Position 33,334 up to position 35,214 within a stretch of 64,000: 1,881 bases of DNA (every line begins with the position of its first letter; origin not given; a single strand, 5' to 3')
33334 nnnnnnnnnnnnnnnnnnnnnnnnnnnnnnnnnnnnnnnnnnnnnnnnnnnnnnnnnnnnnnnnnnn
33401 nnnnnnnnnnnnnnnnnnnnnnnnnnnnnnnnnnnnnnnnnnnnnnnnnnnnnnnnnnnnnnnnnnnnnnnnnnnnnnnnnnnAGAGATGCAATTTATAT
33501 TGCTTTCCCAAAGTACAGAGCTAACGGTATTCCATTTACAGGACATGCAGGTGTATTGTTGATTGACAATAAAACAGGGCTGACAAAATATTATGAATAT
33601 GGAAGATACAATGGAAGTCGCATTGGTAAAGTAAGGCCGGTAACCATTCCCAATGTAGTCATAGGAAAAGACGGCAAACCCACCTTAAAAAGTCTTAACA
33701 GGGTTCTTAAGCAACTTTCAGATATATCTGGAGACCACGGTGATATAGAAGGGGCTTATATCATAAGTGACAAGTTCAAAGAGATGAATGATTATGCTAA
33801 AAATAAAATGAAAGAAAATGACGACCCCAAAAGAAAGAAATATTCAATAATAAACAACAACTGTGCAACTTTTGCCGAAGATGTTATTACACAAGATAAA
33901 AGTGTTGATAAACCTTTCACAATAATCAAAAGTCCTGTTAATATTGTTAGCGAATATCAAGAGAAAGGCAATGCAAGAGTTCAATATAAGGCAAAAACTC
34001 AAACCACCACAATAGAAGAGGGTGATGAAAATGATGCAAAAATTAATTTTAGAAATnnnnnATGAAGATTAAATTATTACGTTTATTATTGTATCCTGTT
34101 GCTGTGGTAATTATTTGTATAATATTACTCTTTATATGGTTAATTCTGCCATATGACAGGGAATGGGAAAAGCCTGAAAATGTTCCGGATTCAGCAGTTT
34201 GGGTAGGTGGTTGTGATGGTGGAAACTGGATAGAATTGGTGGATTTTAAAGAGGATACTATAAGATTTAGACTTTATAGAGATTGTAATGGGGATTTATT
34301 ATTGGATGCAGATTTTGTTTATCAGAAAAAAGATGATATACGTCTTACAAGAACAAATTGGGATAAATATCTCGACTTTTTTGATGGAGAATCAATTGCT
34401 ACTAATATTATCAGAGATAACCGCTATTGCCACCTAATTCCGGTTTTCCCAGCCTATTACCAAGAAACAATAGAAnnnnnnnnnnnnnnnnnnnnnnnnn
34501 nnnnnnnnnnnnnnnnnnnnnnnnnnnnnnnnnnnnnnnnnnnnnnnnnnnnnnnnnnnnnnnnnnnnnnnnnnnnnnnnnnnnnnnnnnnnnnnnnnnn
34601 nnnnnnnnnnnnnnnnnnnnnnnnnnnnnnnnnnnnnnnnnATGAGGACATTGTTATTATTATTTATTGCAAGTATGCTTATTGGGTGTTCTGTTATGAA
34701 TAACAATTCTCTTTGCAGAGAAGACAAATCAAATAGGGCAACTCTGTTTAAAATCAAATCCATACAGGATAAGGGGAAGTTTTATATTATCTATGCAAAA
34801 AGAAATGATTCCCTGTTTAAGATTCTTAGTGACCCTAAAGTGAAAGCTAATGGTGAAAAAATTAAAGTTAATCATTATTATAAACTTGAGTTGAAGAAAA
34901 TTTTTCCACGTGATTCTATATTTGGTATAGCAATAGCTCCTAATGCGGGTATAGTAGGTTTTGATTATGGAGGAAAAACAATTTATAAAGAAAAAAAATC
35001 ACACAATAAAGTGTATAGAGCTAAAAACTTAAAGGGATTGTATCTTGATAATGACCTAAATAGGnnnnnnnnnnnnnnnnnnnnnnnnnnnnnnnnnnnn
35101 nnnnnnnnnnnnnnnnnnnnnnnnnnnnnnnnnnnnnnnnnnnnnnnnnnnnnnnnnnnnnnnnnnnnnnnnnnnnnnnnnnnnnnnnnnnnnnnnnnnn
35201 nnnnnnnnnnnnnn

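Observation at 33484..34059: Unassigned ~190-aa toxin domain after the RHS core, with His...Cys spacing suggestive of a permuted papain-like (PPPDE/LRAT-like) hydrolase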

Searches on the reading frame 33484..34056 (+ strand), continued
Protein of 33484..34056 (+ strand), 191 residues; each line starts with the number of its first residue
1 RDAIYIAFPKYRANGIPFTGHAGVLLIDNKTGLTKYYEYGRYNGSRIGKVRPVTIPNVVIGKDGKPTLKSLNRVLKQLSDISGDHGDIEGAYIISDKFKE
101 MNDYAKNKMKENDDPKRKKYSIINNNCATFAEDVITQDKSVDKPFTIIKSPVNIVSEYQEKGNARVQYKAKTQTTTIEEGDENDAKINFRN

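Call 36: search_solved_structures(query=A1, max_evalue=10, show_alignments=0)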
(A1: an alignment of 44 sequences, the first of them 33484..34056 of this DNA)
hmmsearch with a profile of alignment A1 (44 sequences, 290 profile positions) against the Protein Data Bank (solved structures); distinct sequences matched with E-value up to 10: 20.
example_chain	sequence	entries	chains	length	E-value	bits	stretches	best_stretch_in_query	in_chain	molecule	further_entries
6v98_A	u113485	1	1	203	8.1e-39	136.7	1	96-274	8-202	Cysteine hydrolase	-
8fjp_A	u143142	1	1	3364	2.1e-08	36.9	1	9-99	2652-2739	salivary gland surface protein 1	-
9on3_A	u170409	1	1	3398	4.5e-06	29.3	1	11-95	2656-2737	SGS4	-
6sup_A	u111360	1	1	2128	0.0011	21.4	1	7-93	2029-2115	TcdB2,TccC3,Cell division control protein 42 homolog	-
6h6e_F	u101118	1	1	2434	0.0021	20.5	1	7-92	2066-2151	TcdB2,TccC3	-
6suf_F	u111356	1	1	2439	0.0022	20.4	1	7-92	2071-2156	TcdB2,TccC3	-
6suq_A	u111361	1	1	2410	0.0023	20.4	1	7-92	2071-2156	TcdB2,TccC3,Genome polyprotein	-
6h6g_A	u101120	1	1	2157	0.0025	20.3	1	7-92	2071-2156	TcdB2,TccC3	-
4o9x_A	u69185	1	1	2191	0.0025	20.2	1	7-92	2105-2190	TcdB2, TccC3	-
5kis_B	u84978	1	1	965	0.0037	19.7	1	11-94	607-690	RHS2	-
9c4k_Q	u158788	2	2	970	0.0071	18.7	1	12-93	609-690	Toxin subunit YenC2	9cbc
4igl_B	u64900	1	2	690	0.0094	18.4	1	12-92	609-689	YenC2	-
6h6f_F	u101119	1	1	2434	0.021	17.2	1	7-92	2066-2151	TcdB2,TccC3,TccC3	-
6sue_F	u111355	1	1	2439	0.021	17.2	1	7-92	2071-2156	TcdB2,TccC3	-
6l7i_G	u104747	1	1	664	0.025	16.9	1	6-92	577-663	TccC2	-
2wp7_A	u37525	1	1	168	0.6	12.4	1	214-250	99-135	PPPDE PEPTIDASE DOMAIN-CONTAINING PROTEIN 2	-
3ebq_A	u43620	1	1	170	0.62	12.4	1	214-250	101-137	MOLECULE: PPPDE1 (PERMUTED PAPAIN FOLD PEPTIDASES OF DSRNA VIRUSES AND EUKARYOTES 1), UPF0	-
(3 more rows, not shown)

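Call 41: fold_search(model_id=the predicted structure, library=viral)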
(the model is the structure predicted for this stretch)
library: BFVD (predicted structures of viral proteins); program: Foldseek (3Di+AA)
matches with E <= 10: 207; with E <= 0.001: 0
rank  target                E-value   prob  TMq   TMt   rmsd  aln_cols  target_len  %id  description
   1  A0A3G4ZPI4            1.9e-02  0.92  0.48  0.26   8.3       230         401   10  Uncharacterized protein [Terrestrivirus sp.]
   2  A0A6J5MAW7            7.3e-02  0.57  0.37  0.41   9.5       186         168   13  Uncharacterized protein [uncultured Caudovirales phage]
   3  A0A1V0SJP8            3.3e-01  0.16  0.26  0.36   9.1       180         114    9  Bacteriophage T5 Orf172 DNA-binding domain-containing protein [Klosneuvirus KNV1]
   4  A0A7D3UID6            3.5e-01  0.18  0.16  0.22   9.9        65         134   17  (no name in the UniProt tables at hand)
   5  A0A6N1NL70            5.9e-01  0.10  0.18  0.07  10.4       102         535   16  Uncharacterized protein [Tupanvirus soda lake]
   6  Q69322                5.9e-01  0.02  0.14  0.10  17.6       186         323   11  Transinducing protein (Fragment) [Infectious laryngotracheitis virus]
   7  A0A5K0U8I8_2          6.3e-01  0.02  0.16  0.05  18.7       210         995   12  Kinesin motor domain-containing protein [Yasminevirus sp. GU-2018]
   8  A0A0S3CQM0            6.7e-01  0.41  0.31  0.06   5.6       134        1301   13  Genome polyprotein (Fragment) [Porcine kobuvirus]
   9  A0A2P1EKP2            7.1e-01  0.09  0.17  0.10  10.3       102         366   19  Putative F-box and FNIP repeat-containing protein [Moumouvirus australiensis]
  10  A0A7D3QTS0            8.0e-01  0.04  0.18  0.10  14.8       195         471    8  Interleukin-like EMT inducer domain-containing protein [Fadolivirus FV1/VV64]
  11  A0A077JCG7            9.0e-01  0.33  0.31  0.14   5.7       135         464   13  Polyprotein (Fragment) [Kobuvirus cebes]
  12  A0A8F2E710            1.1e+00  0.08  0.14  0.33   7.0        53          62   19  Uncharacterized protein [Streptomyces phage TunaTartare]
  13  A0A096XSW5            1.2e+00  0.04  0.15  0.16  12.0       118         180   11  Ig-like protein [Enterococcus phage ECP3]
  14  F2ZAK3                1.3e+00  0.11  0.18  0.06   6.4        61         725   18  Genome polyprotein (Fragment) [Porcine kobuvirus THA/2007]
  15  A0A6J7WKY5            1.5e+00  0.03  0.13  0.20  11.5        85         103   15  Uncharacterized protein [uncultured Caudovirales phage]
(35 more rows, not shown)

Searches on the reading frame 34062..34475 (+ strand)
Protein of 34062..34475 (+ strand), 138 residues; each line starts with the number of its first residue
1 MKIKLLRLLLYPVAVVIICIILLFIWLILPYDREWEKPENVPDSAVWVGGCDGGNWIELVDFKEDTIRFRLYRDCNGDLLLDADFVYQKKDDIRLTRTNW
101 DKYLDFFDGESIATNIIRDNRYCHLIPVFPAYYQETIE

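Call 3: search_protein_families(library=pfam, proteins=[window:34062-34475:+], max_evalue=1)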
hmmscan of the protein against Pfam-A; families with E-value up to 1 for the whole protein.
window:34062-34475:+ (138 aa): 4 families
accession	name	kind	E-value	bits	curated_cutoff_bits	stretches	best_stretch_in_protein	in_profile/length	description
PF06667.17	PspB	-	0.022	15.3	25.6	1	13-40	7-34/73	Phage shock protein B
PF02009.21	RIFIN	-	0.061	13.7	32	1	13-33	291-311/327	Rifin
PF20494.3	YfjS_YafY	-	0.22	12.1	27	1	49-78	43-72/113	Lipoprotein YfjS/YafY domain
PF11623.14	NdhS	-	0.22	11.6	27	0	52-66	36-50/52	NAD(P)H dehydrogenase subunit S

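Call 4: search_protein_families(library=ncbifam, proteins=[window:34062-34475:+], max_evalue=1)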
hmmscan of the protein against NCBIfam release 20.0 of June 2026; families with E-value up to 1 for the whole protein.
window:34062-34475:+ (138 aa): 2 families
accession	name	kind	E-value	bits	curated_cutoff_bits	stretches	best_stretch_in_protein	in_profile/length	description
NF006993.0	PRK09458.1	equivalog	0.18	12.2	90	1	9-40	6-35/75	envelope stress response membrane protein PspB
TIGR01477.1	RIFIN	paralog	0.31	10.8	176.95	1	13-33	320-340/356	variant surface antigen, rifin family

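Call 21: find_homologous_proteins(query=window:34062-34475:+, max_evalue=0.001)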
Query window:34062-34475:+ (138 aa): 56 proteins with E <= 0.001 among 72 candidates.
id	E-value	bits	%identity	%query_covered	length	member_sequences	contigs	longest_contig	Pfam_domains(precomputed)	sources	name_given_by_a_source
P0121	1.1e-81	290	91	99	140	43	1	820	-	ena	-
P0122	6.4e-75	268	87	99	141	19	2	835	-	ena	-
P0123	4.6e-50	187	60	100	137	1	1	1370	-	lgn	-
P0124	3.1e-47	178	66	76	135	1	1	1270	-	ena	-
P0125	1.7e-46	176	60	85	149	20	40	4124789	-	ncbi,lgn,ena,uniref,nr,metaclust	ncbi:hypothetical protein [Culturomica massiliensis]|uniref:hypothetical protein n=1 Tax=Culturomica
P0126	1.7e-46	176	58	94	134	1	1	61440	-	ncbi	-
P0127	1.2e-45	173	54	100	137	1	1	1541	-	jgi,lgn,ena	-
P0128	2.9e-45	172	55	100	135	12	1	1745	-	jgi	jgi:hypothetical protein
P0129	7.7e-45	170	62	80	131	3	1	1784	-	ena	-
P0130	2.9e-44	169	52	100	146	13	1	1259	-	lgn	-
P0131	5.7e-44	168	57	100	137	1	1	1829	-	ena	-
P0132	9.9e-42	160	53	100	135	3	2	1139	-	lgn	-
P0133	1.4e-41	160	49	99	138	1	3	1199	-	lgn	-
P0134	2.2e-41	159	51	100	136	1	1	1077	-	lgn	-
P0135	2.1e-38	150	53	81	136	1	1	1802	-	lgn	-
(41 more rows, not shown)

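Call 32: search_solved_structures(query=A2, max_evalue=10)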
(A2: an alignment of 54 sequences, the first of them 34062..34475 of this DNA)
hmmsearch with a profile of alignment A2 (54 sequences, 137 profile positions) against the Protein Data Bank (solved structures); distinct sequences matched with E-value up to 10: 1.
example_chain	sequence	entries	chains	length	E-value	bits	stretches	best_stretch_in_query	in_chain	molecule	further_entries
1ssy_A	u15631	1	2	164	0.98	12.6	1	64-116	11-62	Lysozyme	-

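Call 40: find_encoding_contigs(protein=window:34062-34475:+, flank=3000, max_places=4)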
Protein window:34062-34475:+ (138 aa): 23 contigs read that carry it; 4 places shown.
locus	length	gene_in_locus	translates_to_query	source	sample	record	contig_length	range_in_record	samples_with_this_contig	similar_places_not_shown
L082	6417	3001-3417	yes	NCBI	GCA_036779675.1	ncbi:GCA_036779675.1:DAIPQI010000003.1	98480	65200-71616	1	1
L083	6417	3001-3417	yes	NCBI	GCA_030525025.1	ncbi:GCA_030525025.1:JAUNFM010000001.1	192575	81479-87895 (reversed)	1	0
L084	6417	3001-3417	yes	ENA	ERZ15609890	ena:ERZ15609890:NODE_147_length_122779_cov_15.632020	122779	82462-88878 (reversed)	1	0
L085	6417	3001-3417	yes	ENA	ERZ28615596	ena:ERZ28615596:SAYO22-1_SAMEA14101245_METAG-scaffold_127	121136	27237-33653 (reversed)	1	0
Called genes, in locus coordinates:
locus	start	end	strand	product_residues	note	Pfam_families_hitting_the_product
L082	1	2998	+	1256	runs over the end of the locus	PF20041:DUF6443, PF25023:TEN_YD-shell (faint), PF05593:RHS_repeat (faint), PF25218:TseH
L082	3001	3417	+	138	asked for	-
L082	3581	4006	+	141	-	-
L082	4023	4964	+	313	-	PF02348:CTP_transf_3, PF12804:NTP_transf_3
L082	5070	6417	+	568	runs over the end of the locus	-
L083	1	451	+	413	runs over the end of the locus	PF20041:DUF6443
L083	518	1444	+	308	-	PF05593:RHS_repeat (faint), PF25023:TEN_YD-shell (weak)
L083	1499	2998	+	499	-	PF25023:TEN_YD-shell (faint), PF25218:TseH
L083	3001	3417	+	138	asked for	-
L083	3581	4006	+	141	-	-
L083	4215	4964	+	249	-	PF02348:CTP_transf_3, PF12804:NTP_transf_3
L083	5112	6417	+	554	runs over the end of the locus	-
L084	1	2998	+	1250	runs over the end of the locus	PF20041:DUF6443, PF25023:TEN_YD-shell (faint), PF05593:RHS_repeat (faint), PF25218:TseH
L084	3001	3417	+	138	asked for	-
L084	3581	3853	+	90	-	-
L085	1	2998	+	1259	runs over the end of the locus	PF20041:DUF6443, PF25023:TEN_YD-shell (faint), PF05593:RHS_repeat (faint), PF25218:TseH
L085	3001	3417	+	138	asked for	-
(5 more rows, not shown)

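Call 51: predict_structure(alignment_id=A3)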
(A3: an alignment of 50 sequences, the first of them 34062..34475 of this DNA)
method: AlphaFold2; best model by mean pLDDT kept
length: 138 residues; sequences in the alignment: 50
mean_pLDDT: 87.4   pTM: 0.70
mean pLDDT of the five models: 87.4, 87.1, 86.6, 86.2, 84.8
residues with pLDDT >= 90: 84; 70-90: 42; 50-70: 11; < 50: 1
segments of 3 or more residues with pLDDT < 50: none
pLDDT, mean of each block of 10 residues (from residue 1): 72 92 84 79 93 91 94 94 92 85 93 89 91 68
secondary structure, 60 per line:
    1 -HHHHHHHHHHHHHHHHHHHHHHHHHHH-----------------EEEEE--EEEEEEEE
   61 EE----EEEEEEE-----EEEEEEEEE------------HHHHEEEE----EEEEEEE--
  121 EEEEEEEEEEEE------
elements in order: H2-28 E46-50 E53-62 E67-73 E79-87 H100-103 E104-107 E112-118 E121-132

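Call 56: fold_search(model_id=the predicted structure, library=pdb)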
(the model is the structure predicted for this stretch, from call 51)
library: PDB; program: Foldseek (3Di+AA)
matches with E <= 10: 399; with E <= 0.001: 0
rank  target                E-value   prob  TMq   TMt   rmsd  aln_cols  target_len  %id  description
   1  7b28_C                6.4e-01  0.14  0.22  0.20  12.6        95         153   13  Complement inhibitor CirpA3 from Rhipicephalus pulchellus (released 2021-12-08)
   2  5a14                  7.9e-01  0.20  0.21  0.12  10.5        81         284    7  Human CDK2 with type II inhibitor (released 2015-07-22)
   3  6bab_D                8.8e-01  0.15  0.21  0.12  10.3       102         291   12  The structure of human CamKII with bound inhibitor (released 2017-11-29)
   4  3zxt_A                9.8e-01  0.14  0.23  0.14  10.9        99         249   10  Dimeric structure of DAPK-1 catalytic domain in complex with AMPPCP- Mg (released 2012-07-25)
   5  2m4l_MODEL_1_A        9.8e-01  0.09  0.21  0.27  12.4       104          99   16  NMR structure of the protein BT_0846 from Bacteroides thetaiotaomicron VPI-5482 (NP_809759.1) (released 2013-03-27)
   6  5o0y                  1.1e+00  0.08  0.20  0.11  10.9       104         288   10  TLK2 kinase domain from human (released 2018-05-30)
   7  2ogv                  1.1e+00  0.03  0.15  0.10  13.0       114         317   10  Crystal Structure of the Autoinhibited Human c-Fms Kinase Domain (released 2007-02-06)
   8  8ie5                  1.2e+00  0.09  0.21  0.12  11.1       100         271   14  Crystal structure of DAPK1 in complex with oxyresveratrol (released 2023-05-24)
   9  7b28_G                1.2e+00  0.10  0.22  0.20  12.6        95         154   13  Complement inhibitor CirpA3 from Rhipicephalus pulchellus (released 2021-12-08)
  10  6bny                  1.3e+00  0.10  0.23  0.07  12.3        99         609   10  TBK1 in complex with tetrazole analog of amlexanox (released 2018-09-26)
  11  1ei5                  1.3e+00  0.08  0.17  0.06  12.4       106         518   11  CRYSTAL STRUCTURE OF A D-AMINOPEPTIDASE FROM OCHROBACTRUM ANTHROPI (released 2000-10-04)
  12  4aqz_MODEL_1_A        1.3e+00  0.05  0.17  0.17  13.6       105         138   10  B2 domain of Neisseria meningitidis Pilus assembly protein PilQ (released 2012-10-17)
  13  5hij                  1.4e+00  0.11  0.26  0.16  11.7        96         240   11  Crystal structure of glycine sarcosine N-methyltransferase from Methanohalophilus portucalensis in complex with betaine (released 2016-11-23)
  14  6in4                  1.4e+00  0.08  0.21  0.12  11.1       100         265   14  Crystal structure of apo DAPK1 in the presence of 18-crown-6 (released 2019-10-30)
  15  2in5_B                1.5e+00  0.06  0.21  0.16  12.4       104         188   13  Crystal Structure of the hypothetical lipoprotein YmcC from Escherichia coli (K12), Northeast Structural Genomics targ (released 2006-11-07)
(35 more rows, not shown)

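Call 57: search_protein_representatives(alignment_id=A3)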
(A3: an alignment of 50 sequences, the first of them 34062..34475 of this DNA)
Query: 50 sequences, 134 profile positions. Proteins with E-value up to 0.001 (for the whole library): 742; up to 1e-10: 221; up to 1e-30: 13. The best 150 are listed.
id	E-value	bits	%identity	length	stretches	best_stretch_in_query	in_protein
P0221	2.8e-40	153.5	-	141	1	7-130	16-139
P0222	1.0e-39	151.7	-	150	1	7-133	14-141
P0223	1.2e-38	148.3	-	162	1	8-132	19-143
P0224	3.4e-38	146.8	-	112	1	1-88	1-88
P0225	6.5e-37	142.6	-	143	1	3-131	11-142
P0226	7.2e-37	142.5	-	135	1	5-131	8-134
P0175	6.6e-36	139.4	-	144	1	5-133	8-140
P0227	8.1e-36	139.1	-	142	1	1-133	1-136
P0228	7.4e-35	136.0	-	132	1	1-129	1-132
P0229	9.1e-34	132.5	-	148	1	1-133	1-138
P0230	4.9e-33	130.1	-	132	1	8-132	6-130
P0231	2.3e-32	127.9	-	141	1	6-131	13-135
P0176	2.3e-32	127.9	-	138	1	21-100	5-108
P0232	1.1e-30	122.5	-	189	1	1-132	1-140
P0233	1.4e-30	122.2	-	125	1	5-122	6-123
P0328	7.6e-16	74.5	-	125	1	5-107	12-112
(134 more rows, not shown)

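Call 69: find_encoding_contigs(protein=P0328, flank=2500, max_places=3)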
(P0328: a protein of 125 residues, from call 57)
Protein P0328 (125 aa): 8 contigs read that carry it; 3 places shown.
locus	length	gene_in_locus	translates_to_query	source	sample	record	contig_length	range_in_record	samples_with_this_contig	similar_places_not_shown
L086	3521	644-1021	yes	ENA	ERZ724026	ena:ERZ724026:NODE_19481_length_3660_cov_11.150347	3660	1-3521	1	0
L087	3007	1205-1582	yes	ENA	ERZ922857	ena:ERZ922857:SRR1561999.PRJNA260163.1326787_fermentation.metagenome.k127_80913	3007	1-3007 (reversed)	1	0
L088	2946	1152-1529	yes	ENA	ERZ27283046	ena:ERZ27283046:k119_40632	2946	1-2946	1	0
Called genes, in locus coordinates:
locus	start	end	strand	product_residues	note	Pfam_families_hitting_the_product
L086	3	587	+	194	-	?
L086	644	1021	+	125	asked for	-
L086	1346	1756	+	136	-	-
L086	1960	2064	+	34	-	-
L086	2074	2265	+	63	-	-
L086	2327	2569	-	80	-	PF13683:rve_3, PF13333:rve_2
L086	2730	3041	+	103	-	-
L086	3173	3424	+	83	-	-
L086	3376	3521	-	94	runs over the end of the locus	?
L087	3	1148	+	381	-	?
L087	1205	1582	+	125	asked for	-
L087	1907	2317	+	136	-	-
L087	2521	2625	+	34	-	-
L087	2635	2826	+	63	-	-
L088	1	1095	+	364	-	?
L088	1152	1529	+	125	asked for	-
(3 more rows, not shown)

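Call 70: search_protein_families(library=pfam, proteins=[L087:3-1145:+, L087:1907-2314:+], max_evalue=0.01)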
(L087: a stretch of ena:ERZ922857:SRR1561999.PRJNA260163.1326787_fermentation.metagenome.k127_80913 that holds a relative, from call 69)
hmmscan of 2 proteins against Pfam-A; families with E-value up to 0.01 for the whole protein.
L087:3-1145:+ (381 aa): 3 families
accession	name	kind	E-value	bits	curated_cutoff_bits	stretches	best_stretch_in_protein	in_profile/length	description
PF25218.1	TseH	-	1.6e-26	93.7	27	1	224-345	31-158/167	Type VI secretion system effector TseH-like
PF05903.20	Peptidase_C97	-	0.0011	19.3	29.2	1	313-346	89-119/151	PPPDE putative peptidase domain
PF25023.1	TEN_YD-shell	-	0.0018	16.9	50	1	64-152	779-866/909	Teneurin YD-shell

L087:1907-2314:+ (136 aa): 0 families

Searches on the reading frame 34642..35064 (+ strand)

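Call 3: search_protein_families(library=pfam, proteins=[window:34642-35064:+], max_evalue=1)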
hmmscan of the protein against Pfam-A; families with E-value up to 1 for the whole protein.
window:34642-35064:+ (141 aa): 1 family
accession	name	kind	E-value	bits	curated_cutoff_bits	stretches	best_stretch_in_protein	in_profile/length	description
PF11717.14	Tudor-knot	-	0.073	13.4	20.8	1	14-54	3-40/55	RNA binding activity-knot of a chromodomain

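Call 4: search_protein_families(library=ncbifam, proteins=[window:34642-35064:+], max_evalue=1)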
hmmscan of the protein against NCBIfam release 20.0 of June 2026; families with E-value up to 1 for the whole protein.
window:34642-35064:+ (141 aa): 3 families
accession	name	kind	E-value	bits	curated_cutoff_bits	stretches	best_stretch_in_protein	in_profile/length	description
NF008048.1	PRK10781.1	equivalog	0.07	13.2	140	1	1-33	1-33/134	Rcs stress response system protein RcsF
NF040786.1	LysR_Sec_metab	equivalog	0.14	11.1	250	1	14-55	240-281/298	selenium metabolism-associated LysR family transcriptional regulator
NF058642.1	lipo_YqiH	exception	0.15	12.3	140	1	2-22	3-23/94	lipoprotein YqiH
